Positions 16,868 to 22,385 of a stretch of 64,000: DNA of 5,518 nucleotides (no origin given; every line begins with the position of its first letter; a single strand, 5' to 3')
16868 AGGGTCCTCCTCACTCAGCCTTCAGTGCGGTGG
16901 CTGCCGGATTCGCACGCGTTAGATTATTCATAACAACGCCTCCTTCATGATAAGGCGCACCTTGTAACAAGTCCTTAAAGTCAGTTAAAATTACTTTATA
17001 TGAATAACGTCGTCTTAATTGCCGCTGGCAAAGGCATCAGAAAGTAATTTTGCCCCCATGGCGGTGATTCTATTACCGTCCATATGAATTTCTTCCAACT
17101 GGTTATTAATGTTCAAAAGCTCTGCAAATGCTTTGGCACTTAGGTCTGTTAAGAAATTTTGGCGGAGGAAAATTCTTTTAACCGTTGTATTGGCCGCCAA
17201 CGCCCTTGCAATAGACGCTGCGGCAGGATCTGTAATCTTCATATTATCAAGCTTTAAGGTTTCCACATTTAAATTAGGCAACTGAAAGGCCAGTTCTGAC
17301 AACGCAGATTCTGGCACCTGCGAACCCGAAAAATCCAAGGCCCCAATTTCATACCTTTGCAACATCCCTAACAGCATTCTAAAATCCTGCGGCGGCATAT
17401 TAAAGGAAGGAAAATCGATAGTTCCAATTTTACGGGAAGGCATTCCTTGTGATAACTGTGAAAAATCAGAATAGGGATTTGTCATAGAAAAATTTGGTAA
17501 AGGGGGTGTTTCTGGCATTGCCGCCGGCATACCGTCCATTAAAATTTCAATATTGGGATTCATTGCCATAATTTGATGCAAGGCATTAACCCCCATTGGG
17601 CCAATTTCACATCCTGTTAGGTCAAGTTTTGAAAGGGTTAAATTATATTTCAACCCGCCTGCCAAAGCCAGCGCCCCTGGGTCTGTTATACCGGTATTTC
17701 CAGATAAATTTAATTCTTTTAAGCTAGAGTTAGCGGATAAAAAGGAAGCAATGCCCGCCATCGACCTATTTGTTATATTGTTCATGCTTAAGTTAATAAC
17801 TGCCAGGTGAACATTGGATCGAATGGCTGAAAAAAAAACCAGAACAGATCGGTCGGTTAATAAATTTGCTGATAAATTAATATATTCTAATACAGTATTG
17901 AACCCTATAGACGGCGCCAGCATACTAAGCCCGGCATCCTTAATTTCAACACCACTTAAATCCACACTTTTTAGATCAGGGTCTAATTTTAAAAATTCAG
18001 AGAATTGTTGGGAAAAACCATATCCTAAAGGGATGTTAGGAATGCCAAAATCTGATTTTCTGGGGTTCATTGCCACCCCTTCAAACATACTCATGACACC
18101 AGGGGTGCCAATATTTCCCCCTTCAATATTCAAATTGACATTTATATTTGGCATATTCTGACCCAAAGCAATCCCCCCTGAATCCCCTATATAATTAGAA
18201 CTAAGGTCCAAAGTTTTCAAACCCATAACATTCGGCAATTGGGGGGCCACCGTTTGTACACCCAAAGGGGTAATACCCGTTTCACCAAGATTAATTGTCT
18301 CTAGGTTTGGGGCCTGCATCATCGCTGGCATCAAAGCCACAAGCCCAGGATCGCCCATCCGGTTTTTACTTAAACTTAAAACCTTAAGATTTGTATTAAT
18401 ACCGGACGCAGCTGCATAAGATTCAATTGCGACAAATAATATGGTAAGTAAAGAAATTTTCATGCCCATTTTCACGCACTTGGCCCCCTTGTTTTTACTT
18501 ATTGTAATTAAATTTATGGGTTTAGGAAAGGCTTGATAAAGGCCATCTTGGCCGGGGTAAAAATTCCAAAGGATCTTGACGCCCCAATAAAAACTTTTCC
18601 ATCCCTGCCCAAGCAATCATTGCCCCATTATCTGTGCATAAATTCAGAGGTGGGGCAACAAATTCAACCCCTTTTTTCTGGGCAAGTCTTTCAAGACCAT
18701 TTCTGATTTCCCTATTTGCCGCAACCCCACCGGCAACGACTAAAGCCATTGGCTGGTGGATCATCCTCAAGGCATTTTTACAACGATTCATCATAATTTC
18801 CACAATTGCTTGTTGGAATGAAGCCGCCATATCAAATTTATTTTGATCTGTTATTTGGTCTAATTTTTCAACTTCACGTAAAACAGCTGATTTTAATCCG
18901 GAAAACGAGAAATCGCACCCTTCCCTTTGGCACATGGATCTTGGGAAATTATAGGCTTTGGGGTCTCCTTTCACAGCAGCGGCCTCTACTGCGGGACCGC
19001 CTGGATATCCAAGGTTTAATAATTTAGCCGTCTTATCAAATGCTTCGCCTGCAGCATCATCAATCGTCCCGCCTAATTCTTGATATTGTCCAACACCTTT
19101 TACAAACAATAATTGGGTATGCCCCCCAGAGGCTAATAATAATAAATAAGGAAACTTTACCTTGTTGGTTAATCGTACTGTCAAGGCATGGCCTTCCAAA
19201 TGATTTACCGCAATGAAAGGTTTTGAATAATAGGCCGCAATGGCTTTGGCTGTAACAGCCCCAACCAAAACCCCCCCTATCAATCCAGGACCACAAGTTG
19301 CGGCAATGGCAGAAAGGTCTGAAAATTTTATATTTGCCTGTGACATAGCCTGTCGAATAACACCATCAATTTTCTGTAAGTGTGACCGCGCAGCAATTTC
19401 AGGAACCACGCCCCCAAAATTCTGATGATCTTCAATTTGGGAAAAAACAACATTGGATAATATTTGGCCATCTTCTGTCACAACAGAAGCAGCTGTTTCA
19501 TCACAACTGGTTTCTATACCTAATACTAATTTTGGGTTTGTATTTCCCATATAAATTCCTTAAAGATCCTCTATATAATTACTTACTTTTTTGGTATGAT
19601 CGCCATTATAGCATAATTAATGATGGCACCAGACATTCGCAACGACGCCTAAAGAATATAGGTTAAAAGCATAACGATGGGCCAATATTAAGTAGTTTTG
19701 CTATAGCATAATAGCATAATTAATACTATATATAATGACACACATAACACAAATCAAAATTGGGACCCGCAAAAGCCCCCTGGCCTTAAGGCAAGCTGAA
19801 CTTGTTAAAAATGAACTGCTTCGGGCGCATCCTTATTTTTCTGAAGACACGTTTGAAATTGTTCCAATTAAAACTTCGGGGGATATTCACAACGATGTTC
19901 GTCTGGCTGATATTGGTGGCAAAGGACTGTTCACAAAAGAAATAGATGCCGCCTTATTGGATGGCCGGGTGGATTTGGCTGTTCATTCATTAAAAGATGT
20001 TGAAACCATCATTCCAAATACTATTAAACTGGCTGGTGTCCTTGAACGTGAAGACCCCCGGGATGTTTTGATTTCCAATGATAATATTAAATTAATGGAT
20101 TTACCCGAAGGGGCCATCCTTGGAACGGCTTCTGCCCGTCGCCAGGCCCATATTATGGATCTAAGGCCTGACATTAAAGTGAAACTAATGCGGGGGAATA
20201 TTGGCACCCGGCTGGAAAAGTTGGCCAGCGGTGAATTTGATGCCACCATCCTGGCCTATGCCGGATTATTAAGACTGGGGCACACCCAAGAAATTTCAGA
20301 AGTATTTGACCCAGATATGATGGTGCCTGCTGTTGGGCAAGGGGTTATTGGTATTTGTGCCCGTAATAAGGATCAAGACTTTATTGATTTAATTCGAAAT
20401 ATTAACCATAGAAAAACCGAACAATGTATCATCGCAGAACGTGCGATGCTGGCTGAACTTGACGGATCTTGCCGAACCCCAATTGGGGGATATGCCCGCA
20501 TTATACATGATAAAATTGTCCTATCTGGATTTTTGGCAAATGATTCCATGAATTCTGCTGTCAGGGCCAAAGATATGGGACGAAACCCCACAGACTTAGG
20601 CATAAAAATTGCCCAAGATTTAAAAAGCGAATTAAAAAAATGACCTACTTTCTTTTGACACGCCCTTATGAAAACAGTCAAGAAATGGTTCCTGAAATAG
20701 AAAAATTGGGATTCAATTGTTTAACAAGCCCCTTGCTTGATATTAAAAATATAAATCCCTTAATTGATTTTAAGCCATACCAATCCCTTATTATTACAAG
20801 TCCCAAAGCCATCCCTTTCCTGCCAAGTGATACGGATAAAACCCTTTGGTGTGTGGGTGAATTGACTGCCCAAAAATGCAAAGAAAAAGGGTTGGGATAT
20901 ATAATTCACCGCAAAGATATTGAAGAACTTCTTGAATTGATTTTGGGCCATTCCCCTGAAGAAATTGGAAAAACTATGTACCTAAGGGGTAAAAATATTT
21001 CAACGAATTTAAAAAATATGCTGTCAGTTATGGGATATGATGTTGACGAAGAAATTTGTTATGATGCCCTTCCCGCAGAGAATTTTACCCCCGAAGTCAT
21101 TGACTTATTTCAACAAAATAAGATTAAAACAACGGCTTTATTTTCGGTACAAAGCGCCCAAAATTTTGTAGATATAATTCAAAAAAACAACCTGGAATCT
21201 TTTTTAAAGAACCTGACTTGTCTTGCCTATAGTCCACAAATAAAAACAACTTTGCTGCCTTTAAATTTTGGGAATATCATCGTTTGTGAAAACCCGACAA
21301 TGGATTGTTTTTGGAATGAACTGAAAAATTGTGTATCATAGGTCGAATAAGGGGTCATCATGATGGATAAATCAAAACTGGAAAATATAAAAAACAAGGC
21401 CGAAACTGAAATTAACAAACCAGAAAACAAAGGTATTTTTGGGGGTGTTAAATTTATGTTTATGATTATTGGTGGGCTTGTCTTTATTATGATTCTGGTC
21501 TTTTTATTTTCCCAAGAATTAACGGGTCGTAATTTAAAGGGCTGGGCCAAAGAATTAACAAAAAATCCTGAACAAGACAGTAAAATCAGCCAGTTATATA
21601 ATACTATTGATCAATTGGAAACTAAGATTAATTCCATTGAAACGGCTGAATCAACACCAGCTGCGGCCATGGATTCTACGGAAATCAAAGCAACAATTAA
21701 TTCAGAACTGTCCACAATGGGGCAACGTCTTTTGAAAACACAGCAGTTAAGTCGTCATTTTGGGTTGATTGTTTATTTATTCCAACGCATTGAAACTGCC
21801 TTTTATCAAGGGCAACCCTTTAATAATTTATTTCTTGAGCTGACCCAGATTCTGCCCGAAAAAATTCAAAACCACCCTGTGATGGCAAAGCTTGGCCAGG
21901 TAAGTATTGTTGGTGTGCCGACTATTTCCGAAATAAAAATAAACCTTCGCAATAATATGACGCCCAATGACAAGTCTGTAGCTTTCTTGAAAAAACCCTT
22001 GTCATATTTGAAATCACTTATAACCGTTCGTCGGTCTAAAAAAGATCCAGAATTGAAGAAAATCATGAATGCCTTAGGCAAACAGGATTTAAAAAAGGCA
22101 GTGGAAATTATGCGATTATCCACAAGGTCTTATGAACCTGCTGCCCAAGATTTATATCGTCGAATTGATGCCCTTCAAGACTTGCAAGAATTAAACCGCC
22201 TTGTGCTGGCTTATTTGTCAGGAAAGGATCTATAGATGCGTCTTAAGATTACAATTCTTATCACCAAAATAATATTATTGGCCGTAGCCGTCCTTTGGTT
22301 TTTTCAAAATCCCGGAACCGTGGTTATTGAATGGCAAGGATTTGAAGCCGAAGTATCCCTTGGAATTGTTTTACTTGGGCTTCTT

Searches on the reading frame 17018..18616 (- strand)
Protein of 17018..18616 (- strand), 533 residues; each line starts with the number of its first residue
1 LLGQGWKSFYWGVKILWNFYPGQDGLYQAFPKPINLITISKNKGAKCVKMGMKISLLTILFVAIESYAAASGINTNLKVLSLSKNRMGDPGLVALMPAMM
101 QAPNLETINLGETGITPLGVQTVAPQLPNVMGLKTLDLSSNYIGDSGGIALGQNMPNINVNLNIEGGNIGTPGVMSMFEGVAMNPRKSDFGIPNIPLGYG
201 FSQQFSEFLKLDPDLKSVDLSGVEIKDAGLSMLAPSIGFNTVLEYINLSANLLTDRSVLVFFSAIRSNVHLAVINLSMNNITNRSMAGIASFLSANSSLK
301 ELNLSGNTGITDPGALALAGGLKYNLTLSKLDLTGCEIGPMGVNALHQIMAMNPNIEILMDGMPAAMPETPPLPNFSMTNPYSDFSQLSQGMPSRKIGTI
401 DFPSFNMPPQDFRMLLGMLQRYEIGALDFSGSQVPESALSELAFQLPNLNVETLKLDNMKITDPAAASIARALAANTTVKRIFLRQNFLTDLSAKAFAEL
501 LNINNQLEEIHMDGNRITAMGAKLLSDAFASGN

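Call 57: search_protein_families(library=pfam, proteins=[window:17018-18616:-], max_evalue=0.00001)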
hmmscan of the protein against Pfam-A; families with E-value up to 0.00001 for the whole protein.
window:17018-18616:- (533 aa): 4 families
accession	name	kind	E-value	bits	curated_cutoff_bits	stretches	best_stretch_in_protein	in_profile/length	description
PF13516.12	LRR_6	-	1.3e-29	100.2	23.4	0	296-319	2-24/24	Leucine Rich repeat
PF12799.13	LRR_4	-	8.7e-16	58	27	0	75-118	1-39/44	Leucine Rich repeats (2 copies)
PF00560.39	LRR_1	-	4.6e-13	47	20.6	0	133-146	2-15/23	Leucine Rich Repeat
PF13855.12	LRR_8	-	4e-06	26.9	27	0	476-517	24-61/61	Leucine rich repeat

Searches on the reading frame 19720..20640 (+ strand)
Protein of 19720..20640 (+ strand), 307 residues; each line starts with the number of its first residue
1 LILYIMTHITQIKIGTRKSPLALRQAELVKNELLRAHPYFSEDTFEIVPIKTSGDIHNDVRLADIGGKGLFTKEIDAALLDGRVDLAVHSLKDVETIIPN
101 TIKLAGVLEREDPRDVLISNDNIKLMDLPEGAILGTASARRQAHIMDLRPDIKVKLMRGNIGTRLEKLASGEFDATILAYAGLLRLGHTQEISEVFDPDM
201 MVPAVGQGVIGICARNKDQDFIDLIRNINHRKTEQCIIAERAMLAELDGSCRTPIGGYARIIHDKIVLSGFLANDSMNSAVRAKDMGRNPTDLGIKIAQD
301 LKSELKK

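Call 57: search_protein_families(library=pfam, proteins=[window:19720-20640:+], max_evalue=0.00001)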
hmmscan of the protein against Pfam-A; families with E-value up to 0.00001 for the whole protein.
window:19720-20640:+ (307 aa): 2 families
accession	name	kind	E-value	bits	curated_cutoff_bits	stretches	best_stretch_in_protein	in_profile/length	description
PF01379.25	Porphobil_deam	-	1.2e-78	263.8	22.1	1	12-221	1-205/207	Porphobilinogen deaminase, dipyromethane cofactor binding domain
PF03900.20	Porphobil_deamC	-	1.1e-13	51.7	26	1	235-302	2-73/74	Porphobilinogen deaminase, C-terminal domain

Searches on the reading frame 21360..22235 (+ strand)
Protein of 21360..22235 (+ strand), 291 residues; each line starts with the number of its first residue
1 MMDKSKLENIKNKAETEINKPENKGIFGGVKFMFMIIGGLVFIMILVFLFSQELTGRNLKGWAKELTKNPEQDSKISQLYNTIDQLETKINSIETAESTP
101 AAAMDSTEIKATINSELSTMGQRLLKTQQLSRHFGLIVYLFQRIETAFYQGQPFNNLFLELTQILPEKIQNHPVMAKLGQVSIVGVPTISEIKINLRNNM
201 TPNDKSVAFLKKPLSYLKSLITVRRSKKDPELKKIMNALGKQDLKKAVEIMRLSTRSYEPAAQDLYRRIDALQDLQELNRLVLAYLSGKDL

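Call 3: search_protein_families(library=pfam, proteins=[window:21360-22235:+], max_evalue=1)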
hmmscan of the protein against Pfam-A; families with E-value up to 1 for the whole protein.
window:21360-22235:+ (291 aa): 7 families
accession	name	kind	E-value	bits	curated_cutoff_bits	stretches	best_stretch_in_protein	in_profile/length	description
PF08336.16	P4Ha_N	-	0.0014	18.8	25.3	1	205-282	50-124/135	Prolyl 4-Hydroxylase alpha-subunit, N-terminal region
PF17561.7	TssO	-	0.0024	18.5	29.2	1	29-91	12-79/148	Type VI secretion system, TssO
PF21889.1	TPR1-like_2nd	-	0.01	16.5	27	1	233-278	43-88/125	TPR1-like, CTLH-containing domain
PF16326.10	ABC_tran_CTD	-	0.1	13.2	32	1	75-120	9-53/69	ABC transporter C-terminal domain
PF25078.1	DUF7801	-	0.19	12.4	33.2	0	63-120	49-107/155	Domain of unknown function (DUF7801)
PF25443.1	ANG-1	-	0.2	12.3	28.5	0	71-105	18-52/105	ANG-1-like domain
PF09177.16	STX6_10_61_N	-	0.63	11.1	29.4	0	242-276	58-92/99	Syntaxin 6/10/61, N-terminal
